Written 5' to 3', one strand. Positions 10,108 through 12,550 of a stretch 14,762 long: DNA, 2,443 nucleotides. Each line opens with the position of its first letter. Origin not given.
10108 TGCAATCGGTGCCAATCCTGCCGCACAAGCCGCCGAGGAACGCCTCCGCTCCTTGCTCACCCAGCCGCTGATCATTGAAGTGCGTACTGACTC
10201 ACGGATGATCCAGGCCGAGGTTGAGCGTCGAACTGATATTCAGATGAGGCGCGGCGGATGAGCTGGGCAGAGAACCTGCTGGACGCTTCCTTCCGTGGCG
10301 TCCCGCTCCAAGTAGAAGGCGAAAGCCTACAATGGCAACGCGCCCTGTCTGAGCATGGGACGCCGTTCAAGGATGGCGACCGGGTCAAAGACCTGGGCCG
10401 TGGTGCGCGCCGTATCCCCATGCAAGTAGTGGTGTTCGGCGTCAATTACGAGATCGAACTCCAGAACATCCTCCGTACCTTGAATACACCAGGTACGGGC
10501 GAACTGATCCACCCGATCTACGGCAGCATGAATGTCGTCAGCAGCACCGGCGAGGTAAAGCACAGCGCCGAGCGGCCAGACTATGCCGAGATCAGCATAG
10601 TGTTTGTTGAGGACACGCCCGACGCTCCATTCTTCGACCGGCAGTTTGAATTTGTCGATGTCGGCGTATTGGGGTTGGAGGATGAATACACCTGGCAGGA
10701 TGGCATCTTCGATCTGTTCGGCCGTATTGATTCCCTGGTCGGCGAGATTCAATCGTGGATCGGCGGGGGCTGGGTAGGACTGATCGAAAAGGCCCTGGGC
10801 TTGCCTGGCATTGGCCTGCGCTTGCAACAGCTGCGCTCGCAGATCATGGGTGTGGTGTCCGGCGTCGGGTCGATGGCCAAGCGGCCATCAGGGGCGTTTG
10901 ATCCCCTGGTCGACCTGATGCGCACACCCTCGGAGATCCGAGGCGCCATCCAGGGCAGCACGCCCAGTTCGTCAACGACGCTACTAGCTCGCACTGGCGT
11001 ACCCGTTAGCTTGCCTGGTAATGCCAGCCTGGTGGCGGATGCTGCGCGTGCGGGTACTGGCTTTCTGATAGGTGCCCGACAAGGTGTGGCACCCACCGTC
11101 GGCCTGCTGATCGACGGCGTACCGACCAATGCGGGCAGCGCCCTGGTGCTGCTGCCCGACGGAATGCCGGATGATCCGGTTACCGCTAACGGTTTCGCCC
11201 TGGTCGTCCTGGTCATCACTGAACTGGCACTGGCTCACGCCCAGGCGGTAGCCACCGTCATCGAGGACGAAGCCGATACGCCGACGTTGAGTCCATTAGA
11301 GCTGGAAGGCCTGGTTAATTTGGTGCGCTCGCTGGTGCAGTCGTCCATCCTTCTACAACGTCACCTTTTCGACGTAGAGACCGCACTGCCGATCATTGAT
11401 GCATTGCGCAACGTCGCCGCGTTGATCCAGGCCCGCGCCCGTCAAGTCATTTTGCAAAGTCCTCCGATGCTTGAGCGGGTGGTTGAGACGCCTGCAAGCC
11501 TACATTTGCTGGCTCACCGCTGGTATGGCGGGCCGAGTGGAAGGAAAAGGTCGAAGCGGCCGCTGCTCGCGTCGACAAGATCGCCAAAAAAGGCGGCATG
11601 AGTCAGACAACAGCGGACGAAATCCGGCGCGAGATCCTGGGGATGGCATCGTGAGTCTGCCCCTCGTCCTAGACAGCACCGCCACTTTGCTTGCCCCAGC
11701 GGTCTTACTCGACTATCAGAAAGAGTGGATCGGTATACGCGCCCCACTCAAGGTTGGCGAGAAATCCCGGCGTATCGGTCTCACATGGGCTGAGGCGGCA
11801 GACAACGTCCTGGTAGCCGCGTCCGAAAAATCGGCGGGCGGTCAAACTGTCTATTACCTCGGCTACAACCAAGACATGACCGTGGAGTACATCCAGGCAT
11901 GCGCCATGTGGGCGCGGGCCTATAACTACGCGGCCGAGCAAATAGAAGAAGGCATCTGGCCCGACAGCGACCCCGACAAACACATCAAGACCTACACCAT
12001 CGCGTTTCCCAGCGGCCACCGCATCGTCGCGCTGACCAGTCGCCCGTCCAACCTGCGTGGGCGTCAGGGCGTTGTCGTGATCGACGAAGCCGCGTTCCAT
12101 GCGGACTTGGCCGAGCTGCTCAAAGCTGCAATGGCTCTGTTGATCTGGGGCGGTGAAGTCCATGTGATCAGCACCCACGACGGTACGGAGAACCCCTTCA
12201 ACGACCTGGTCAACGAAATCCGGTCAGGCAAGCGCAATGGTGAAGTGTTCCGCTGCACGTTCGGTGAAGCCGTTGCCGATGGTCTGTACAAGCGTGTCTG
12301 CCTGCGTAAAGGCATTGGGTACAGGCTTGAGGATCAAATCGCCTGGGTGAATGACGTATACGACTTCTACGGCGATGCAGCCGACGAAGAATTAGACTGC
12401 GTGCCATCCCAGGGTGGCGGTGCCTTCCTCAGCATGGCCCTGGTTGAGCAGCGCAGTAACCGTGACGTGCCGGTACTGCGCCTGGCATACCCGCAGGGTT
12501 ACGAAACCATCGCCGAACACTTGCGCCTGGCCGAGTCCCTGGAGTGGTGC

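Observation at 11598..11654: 18-codon relay ORF chaining N to TerL by ATGA and GTGA overlaps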

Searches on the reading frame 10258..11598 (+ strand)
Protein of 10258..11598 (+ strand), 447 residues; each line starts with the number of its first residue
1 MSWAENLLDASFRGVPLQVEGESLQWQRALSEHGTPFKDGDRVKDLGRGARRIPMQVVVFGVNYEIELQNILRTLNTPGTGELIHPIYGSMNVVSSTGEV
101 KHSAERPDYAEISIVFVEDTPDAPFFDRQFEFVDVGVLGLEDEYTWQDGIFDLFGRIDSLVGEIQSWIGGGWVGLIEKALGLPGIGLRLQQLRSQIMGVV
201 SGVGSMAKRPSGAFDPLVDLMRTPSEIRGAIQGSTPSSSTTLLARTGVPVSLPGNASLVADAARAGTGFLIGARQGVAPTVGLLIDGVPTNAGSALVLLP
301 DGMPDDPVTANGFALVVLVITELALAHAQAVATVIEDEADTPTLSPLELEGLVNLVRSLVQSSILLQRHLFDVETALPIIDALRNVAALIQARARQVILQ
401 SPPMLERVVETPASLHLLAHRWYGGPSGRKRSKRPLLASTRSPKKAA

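Call 7: search_protein_families(library=pfam, proteins=[window:10258-11598:+], max_evalue=0.1)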
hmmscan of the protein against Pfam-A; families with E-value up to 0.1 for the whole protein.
window:10258-11598:+ (447 aa): 1 family
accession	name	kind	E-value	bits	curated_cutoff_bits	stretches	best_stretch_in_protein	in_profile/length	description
PF07157.17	DNA_circ_N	-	7.4e-24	84.5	21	1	7-93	2-88/88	DNA circularisation protein N-terminus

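Call 9: find_encoding_contigs(protein=window:10258-11598:+, flank=10000, max_places=6)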
Protein window:10258-11598:+ (447 aa): no gene with exactly this product is on record in the collection.
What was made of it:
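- The 447-aa N' product is not on record (call 9).
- Tried and rejected: It is not on record (call 9).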

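Call 31: search_protein_families(library=phrogs, proteins=[window:10258-11598:+], max_evalue=0.001)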
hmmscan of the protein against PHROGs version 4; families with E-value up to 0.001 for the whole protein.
window:10258-11598:+ (447 aa): 3 families
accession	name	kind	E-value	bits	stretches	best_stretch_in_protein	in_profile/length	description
phrog_184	-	tail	1.8e-68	232.6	1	1-425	3-381/411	baseplate hub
phrog_16855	-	tail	9.9e-21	75.3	1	1-136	2-138/158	Gpu-like tail protein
phrog_20901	-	unknown function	9.7e-11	42.4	1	11-116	27-136/259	-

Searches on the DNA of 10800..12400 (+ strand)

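Call 11: search_dna_similar(query=window:10800-12400:+, collection=phages, mode=distant, max_rows=15)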
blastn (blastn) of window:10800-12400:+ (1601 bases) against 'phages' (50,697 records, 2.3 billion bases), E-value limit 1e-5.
Records with a match: 83; places in all: 84; records where one place covers at least 80% of the query: 0.
Best place of each record, by identity: 80-90% 4; 60-80% 79.
By first word of the organism name: Pseudomonas 49; Burkholderia 9; Escherichia 8; Bacteriophage 4; Yersinia 3; Klebsiella 2; Shigella 2; Ralstonia 1; Chromohalobacter 1; Stenotrophomonas 1; and 3 more.
By host as written in the record: Pseudomonas aeruginosa 33; - 20; Burkholderia sp. 5; Escherichia coli 3; Klebsiella pneumoniae 2; Burkholderia thailandensis 2; Pseudomonas aeruginosa ST773 (NDM-1-producing) 2; Shigella flexneri serotype 4a 2; and 13 more.
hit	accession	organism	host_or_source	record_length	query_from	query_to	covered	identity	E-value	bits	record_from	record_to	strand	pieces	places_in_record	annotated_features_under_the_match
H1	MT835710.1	Bacteriophage sp.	human fecal samples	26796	726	1601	55%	87.9%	0e+0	1103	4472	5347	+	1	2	record has no annotation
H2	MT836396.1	Bacteriophage sp.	human fecal samples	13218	3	731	46%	85.5%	0e+0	838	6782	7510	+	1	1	record has no annotation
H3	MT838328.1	Bacteriophage sp.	human fecal samples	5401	5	731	45%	84.5%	0e+0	802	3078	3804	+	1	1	record has no annotation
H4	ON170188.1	Ralstonia phage YO107_2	Ralstonia solanacearum T440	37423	753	1591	52%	69.0%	2e-82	313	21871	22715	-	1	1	record has no annotation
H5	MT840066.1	Bacteriophage sp.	human fecal samples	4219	1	642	40%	86.0%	0e+0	753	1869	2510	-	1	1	record has no annotation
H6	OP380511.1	Chromohalobacter phage YPCBV-1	-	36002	951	1598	40%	71.0%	8e-81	308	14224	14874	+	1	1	DUF3486 family protein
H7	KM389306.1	Escherichia phage Phi06_2974 B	-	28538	945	1402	29%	72.9%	2e-68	267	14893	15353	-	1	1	record has no annotation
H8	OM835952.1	Klebsiella phage KP12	Klebsiella pneumoniae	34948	945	1402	29%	72.9%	2e-68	267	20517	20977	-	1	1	terminase large subunit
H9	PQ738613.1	Escherichia phage PhiKM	Escherichia coli (uropathogenic)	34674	968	1402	27%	73.3%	1e-66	261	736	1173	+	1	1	terminase large subunit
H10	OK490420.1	Klebsiella phage Kp4866-3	Klebsiella pneumoniae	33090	938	1402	29%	65.0%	3e-9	70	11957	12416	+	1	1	record has no annotation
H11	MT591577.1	Yersinia phage vB_YpM_Tongde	Yersinia pestis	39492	960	1330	23%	65.2%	2e-11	78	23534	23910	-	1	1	hypothetical protein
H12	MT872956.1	Stenotrophomonas phage phiSHP3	Stenotrophomonas maltophilia c31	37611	1266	1502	15%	66.5%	6e-6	60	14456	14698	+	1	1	terminase large subunit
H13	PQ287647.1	Pseudomonas phage Komp_PAO1_1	Pseudomonas aeruginosa PAO1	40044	1210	1430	14%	68.3%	2e-13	84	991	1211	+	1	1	hypothetical protein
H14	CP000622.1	Burkholderia phage phiE255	Burkholderia thailandensis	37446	1242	1433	12%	74.0%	6e-25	122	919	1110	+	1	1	gp2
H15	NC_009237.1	Burkholderia phage phiE255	Burkholderia thailandensis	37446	1242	1433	12%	74.0%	6e-25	122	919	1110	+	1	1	gp2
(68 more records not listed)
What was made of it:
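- Tried and rejected: Their matches split at window 11525-11530, which first located the breakpoint (call 11).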

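Call 21: search_dna_similar(query=window:10800-12400:+, collection=plasmids, mode=near, max_rows=10)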
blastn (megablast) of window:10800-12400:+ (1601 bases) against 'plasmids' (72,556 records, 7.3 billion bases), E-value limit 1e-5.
No match.
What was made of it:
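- The plasmid collection gives no match (call 21).
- Tried and rejected: No match (call 21).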
